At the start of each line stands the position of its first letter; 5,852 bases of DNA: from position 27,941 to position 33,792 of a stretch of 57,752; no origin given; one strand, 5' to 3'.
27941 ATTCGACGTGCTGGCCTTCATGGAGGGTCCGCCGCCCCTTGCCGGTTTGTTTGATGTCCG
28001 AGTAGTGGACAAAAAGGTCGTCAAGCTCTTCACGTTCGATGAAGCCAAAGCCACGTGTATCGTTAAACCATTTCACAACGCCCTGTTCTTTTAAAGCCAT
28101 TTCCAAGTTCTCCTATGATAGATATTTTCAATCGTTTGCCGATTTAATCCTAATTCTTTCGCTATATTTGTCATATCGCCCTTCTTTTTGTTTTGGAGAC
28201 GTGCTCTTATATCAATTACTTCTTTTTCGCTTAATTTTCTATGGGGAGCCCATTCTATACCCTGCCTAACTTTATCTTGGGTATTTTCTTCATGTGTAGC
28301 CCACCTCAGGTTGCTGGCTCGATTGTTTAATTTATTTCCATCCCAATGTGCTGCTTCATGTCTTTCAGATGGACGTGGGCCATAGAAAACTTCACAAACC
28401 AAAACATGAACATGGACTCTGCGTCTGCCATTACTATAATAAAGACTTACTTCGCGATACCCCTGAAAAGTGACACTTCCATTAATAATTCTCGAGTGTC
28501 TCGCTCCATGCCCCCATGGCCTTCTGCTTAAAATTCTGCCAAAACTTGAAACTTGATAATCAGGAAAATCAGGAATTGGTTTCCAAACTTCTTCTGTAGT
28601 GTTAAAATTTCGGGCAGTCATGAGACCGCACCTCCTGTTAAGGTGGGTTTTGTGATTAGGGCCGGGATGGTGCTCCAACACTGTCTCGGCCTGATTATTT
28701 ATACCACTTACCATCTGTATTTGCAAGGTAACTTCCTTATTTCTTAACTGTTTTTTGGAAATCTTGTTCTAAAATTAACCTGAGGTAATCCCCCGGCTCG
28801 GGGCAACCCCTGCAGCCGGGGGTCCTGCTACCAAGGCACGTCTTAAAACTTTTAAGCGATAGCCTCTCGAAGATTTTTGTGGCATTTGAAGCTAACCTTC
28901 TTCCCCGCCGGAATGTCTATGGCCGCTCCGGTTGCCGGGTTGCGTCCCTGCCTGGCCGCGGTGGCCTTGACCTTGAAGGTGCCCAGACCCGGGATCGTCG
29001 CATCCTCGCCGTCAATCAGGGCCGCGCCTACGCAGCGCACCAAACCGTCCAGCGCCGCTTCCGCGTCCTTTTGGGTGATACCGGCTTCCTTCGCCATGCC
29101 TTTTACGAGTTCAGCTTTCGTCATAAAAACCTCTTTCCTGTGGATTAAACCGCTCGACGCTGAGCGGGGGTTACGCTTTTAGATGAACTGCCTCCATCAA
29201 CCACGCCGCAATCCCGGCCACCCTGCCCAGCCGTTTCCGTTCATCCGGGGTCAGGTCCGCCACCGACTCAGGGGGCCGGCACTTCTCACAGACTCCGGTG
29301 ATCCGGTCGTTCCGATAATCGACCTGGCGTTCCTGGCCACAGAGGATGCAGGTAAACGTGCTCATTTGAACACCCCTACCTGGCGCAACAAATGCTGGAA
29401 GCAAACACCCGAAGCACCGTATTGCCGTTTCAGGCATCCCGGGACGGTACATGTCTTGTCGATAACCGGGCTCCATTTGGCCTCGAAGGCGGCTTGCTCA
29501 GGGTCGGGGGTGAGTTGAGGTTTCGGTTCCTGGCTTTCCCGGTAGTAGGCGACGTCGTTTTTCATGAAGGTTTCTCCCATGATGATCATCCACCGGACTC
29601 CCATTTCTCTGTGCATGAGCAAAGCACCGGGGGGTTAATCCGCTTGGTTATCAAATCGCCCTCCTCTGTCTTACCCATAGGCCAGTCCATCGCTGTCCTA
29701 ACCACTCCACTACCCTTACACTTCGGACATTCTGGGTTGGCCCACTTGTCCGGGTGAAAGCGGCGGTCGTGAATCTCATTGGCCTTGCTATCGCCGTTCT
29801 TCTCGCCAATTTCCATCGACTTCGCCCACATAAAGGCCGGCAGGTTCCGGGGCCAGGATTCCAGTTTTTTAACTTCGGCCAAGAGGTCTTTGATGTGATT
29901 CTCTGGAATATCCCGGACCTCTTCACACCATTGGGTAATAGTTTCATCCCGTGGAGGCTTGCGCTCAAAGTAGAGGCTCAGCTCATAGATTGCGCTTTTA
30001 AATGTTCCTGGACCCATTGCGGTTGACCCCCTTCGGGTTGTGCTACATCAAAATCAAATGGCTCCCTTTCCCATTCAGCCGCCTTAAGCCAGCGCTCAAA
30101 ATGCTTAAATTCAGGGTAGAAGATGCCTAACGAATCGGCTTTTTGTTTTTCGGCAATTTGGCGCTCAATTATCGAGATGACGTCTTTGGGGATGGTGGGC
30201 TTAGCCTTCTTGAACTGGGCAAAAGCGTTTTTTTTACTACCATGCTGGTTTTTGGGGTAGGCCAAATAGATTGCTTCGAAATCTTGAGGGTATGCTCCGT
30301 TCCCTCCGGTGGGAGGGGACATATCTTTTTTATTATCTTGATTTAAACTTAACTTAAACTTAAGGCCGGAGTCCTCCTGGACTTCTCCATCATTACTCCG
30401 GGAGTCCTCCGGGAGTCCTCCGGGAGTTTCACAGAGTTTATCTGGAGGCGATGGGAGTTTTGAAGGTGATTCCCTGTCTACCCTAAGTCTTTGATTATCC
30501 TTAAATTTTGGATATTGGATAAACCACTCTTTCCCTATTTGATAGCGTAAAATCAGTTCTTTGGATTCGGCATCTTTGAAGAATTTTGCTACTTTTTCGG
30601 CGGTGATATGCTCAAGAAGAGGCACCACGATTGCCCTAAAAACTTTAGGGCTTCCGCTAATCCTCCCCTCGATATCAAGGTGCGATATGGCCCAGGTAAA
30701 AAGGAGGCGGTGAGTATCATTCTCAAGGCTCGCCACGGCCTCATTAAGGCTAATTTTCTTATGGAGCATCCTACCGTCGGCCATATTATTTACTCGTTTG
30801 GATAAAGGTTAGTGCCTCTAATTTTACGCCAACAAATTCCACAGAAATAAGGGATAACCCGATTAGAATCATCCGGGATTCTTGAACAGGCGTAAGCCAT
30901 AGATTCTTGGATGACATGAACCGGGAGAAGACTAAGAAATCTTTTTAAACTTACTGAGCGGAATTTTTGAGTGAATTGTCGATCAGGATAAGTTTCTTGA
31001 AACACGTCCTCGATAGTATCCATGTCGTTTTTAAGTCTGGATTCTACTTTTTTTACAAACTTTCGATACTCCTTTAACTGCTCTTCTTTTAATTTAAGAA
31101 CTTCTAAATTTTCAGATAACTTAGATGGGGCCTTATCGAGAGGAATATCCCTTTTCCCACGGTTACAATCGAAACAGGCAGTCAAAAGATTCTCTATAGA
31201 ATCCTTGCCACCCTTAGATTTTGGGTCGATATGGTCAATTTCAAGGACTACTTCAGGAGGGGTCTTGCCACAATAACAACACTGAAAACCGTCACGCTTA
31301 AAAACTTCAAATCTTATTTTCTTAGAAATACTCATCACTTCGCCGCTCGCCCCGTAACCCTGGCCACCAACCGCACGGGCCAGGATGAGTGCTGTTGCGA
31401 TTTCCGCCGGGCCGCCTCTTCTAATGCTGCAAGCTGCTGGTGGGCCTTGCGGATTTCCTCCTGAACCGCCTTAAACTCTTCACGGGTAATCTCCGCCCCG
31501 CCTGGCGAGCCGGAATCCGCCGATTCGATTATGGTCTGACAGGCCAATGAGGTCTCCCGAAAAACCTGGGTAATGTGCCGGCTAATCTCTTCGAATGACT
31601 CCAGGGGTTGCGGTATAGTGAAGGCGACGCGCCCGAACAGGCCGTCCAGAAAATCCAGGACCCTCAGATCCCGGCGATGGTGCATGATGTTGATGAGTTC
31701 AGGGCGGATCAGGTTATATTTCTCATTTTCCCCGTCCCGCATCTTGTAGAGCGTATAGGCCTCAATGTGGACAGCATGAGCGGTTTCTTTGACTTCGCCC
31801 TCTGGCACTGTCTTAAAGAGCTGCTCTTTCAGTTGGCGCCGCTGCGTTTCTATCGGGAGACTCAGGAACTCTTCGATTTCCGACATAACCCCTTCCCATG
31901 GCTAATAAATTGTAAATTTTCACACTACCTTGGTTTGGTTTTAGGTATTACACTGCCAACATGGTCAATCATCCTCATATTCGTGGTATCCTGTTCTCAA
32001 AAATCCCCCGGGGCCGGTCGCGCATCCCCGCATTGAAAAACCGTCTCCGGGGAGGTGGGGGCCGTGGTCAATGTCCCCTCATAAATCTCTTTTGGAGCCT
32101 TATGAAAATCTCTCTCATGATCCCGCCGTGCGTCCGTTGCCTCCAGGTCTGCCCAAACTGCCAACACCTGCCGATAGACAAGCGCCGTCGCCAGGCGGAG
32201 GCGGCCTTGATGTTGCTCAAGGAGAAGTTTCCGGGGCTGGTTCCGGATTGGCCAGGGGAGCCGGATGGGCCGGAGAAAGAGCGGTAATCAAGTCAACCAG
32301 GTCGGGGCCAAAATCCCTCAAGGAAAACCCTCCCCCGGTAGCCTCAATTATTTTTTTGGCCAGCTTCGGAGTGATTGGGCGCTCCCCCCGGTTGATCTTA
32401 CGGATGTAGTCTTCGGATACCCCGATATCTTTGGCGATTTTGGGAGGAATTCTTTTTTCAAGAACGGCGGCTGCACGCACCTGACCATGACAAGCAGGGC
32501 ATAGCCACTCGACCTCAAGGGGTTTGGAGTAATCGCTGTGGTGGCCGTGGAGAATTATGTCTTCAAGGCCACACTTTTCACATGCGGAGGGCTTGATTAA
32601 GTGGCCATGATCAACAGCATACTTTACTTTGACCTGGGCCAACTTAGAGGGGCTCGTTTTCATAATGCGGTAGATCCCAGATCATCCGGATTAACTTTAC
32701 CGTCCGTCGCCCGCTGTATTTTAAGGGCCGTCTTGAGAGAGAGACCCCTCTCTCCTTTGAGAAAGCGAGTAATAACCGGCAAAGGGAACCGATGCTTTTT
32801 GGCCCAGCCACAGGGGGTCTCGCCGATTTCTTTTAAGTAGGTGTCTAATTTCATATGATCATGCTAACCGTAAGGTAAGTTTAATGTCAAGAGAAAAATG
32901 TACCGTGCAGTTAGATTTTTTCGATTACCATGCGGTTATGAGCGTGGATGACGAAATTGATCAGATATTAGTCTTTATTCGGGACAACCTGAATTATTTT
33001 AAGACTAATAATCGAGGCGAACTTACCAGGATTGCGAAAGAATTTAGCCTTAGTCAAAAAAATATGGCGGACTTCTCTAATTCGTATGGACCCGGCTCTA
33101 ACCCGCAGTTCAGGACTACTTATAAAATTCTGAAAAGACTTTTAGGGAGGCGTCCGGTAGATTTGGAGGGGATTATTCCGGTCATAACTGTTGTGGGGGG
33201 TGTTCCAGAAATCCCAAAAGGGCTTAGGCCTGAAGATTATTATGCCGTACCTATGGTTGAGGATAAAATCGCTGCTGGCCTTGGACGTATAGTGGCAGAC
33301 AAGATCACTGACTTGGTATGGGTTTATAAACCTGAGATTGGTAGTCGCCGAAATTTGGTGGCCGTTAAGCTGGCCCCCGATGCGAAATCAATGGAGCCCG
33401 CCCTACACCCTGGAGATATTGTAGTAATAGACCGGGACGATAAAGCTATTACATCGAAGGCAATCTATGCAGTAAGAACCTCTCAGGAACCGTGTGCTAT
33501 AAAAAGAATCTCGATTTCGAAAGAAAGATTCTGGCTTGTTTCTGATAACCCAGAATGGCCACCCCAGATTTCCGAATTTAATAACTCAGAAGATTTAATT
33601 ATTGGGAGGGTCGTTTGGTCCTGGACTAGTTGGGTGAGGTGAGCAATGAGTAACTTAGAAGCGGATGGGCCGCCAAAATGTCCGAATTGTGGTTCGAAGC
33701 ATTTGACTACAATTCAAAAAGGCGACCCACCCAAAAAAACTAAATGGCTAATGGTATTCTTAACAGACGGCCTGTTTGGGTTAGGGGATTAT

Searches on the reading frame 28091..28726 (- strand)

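Call 76: search_protein_families(library=phrogs, proteins=[window:28091-28726:-], max_evalue=0.001)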
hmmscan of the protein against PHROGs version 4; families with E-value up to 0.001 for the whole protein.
window:28091-28726:- (211 aa): 12 families
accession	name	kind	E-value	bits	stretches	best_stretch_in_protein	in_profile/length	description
phrog_59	-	DNA, RNA and nucleotide metabolism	1.2e-39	137.9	1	35-211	126-275/423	HNH endonuclease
phrog_1492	-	DNA, RNA and nucleotide metabolism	6.7e-33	115.4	1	22-160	21-167/414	HNH endonuclease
phrog_959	-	DNA, RNA and nucleotide metabolism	8.2e-32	110.8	1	44-165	4-111/138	HNH endonuclease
phrog_99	-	DNA, RNA and nucleotide metabolism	2.7e-12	48.1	1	53-154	116-207/383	HNH endonuclease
phrog_826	-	DNA, RNA and nucleotide metabolism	9.5e-08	32.9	1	86-159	93-161/281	HNH endonuclease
phrog_4578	-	DNA, RNA and nucleotide metabolism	9.6e-08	33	1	103-152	11-59/130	HNH endonuclease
phrog_6086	-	DNA, RNA and nucleotide metabolism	2.8e-06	28.6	0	46-68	3-25/147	HNH endonuclease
phrog_7545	-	DNA, RNA and nucleotide metabolism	1.4e-05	26.4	1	83-148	61-129/160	HNH endonuclease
phrog_15471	-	DNA, RNA and nucleotide metabolism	3.6e-05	24.7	1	88-169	16-99/183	HNH endonuclease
phrog_37683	-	unknown function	0.00026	21.2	1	76-208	133-268/279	-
phrog_1872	-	DNA, RNA and nucleotide metabolism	0.00045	21.2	0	88-189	48-145/166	endonuclease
phrog_14913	-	DNA, RNA and nucleotide metabolism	0.00088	20.3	0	88-154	23-90/149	HNH endonuclease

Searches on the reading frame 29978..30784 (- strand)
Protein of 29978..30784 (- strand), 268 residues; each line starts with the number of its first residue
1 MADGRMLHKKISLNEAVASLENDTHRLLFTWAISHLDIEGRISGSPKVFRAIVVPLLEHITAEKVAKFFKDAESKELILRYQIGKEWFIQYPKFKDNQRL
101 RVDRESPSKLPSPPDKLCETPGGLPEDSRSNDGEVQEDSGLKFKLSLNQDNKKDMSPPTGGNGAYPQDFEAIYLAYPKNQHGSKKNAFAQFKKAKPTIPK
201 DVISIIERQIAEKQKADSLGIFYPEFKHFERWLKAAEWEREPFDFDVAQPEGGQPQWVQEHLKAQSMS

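Call 89: search_protein_families(library=phrogs, proteins=[window:29978-30784:-], max_evalue=0.00001)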
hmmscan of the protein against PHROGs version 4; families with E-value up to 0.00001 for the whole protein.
window:29978-30784:- (268 aa): 4 families
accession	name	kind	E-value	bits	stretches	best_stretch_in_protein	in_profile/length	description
phrog_16167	-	DNA, RNA and nucleotide metabolism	6.6e-09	36.9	1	8-142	8-140/315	replication initiation protein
phrog_17247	-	unknown function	6.1e-07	30.1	1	13-120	13-110/295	-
phrog_270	-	DNA, RNA and nucleotide metabolism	1.1e-06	29.3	1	61-242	80-250/383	replication initiation protein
phrog_2149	-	DNA, RNA and nucleotide metabolism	9.5e-06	26.6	0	25-134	23-130/289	replication initiation protein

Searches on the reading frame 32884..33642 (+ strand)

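Call 89: search_protein_families(library=phrogs, proteins=[window:32884-33642:+], max_evalue=0.00001)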
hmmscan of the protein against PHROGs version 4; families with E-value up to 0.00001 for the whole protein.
window:32884-33642:+ (252 aa): 2 families
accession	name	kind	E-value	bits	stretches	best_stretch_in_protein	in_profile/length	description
phrog_4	-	transcription regulation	9.7e-21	75.2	1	45-249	175-338/400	transcriptional repressor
phrog_6201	-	transcription regulation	3.7e-15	56.9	1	168-249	36-117/121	CI-like repressor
